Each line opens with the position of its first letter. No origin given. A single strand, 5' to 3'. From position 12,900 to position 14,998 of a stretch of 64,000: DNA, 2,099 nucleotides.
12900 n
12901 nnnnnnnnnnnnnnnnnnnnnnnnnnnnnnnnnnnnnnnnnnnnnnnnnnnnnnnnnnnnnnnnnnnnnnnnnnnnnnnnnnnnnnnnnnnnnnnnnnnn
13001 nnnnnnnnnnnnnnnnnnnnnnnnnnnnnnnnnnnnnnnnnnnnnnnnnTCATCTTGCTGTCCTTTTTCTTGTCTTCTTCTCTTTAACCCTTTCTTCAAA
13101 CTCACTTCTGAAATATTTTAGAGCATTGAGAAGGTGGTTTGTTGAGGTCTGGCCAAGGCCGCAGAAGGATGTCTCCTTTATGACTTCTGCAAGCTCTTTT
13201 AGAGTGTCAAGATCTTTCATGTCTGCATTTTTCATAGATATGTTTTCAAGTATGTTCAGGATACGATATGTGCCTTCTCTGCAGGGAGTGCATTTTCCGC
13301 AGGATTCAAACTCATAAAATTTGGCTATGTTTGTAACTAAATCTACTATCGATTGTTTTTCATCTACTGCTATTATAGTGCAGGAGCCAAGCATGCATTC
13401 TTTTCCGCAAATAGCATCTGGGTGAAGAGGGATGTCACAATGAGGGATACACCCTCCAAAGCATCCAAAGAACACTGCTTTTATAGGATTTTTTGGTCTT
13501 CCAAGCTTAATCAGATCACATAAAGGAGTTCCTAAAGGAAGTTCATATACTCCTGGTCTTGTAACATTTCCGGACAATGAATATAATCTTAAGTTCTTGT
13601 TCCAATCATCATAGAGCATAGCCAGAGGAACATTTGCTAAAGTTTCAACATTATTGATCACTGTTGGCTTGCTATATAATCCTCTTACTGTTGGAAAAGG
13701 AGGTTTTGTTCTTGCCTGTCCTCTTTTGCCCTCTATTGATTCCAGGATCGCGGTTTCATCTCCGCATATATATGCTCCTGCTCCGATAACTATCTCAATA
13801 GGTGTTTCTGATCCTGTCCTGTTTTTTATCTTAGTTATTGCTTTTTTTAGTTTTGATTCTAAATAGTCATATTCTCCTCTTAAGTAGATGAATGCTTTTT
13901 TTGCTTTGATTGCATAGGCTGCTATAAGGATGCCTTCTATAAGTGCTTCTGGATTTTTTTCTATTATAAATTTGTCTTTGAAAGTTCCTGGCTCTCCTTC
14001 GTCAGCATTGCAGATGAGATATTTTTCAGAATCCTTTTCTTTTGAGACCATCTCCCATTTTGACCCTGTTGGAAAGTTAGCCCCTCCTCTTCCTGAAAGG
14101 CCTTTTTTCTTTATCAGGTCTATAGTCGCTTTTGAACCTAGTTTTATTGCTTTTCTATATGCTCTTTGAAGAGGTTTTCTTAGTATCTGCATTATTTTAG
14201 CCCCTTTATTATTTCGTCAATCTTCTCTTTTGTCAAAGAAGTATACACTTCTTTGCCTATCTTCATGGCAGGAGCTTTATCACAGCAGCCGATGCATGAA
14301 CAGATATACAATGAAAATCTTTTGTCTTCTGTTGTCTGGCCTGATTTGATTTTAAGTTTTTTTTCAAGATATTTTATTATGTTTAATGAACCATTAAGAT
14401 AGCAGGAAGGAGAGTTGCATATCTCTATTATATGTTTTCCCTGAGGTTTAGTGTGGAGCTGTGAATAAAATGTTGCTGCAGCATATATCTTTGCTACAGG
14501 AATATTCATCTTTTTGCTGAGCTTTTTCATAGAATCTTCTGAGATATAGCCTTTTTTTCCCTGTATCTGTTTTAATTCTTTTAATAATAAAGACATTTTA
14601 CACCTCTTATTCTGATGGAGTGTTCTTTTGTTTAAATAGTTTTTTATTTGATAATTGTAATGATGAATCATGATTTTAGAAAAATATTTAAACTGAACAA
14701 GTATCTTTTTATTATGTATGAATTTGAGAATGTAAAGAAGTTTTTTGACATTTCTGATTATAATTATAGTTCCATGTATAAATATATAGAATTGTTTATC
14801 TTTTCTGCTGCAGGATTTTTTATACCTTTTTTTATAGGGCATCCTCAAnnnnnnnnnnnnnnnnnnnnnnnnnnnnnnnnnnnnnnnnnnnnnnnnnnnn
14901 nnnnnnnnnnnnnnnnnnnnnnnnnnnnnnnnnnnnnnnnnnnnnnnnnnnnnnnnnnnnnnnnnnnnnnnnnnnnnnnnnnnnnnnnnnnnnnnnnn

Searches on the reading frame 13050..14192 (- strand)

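Call 7: search_protein_families(library=pfam, max_evalue=0.001, proteins=[window:13050-14192:-])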
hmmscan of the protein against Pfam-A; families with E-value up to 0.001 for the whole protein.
window:13050-14192:- (380 aa): 3 families
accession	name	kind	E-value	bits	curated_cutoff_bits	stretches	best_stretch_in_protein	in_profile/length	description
PF01512.22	Complex1_51K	-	4e-45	153.8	31.2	1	27-189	1-149/150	Nuo51 FMN-binding domain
PF10589.14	NADH_4Fe-4S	-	8.4e-31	106.1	23.5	1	284-368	1-85/85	NADH-ubiquinone oxidoreductase-F iron-sulfur binding region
PF10531.15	SLBB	-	2.6e-06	27.6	27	1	206-229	4-27/55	SLBB domain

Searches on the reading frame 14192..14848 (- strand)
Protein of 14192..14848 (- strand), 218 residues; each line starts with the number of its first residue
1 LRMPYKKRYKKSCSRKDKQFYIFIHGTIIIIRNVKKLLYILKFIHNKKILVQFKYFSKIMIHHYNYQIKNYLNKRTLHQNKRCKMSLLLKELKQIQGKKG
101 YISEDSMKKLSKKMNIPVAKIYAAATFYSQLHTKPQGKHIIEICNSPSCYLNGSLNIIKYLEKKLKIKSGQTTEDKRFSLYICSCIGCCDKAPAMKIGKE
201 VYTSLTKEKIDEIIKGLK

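Call 7: search_protein_families(library=pfam, max_evalue=0.001, proteins=[window:14192-14848:-])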
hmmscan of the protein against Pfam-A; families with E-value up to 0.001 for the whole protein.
window:14192-14848:- (218 aa): 1 family
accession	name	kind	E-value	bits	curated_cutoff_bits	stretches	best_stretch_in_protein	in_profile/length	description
PF01257.25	2Fe-2S_thioredx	-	2.1e-44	151.3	24.8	1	80-218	8-145/145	Thioredoxin-like [2Fe-2S] ferredoxin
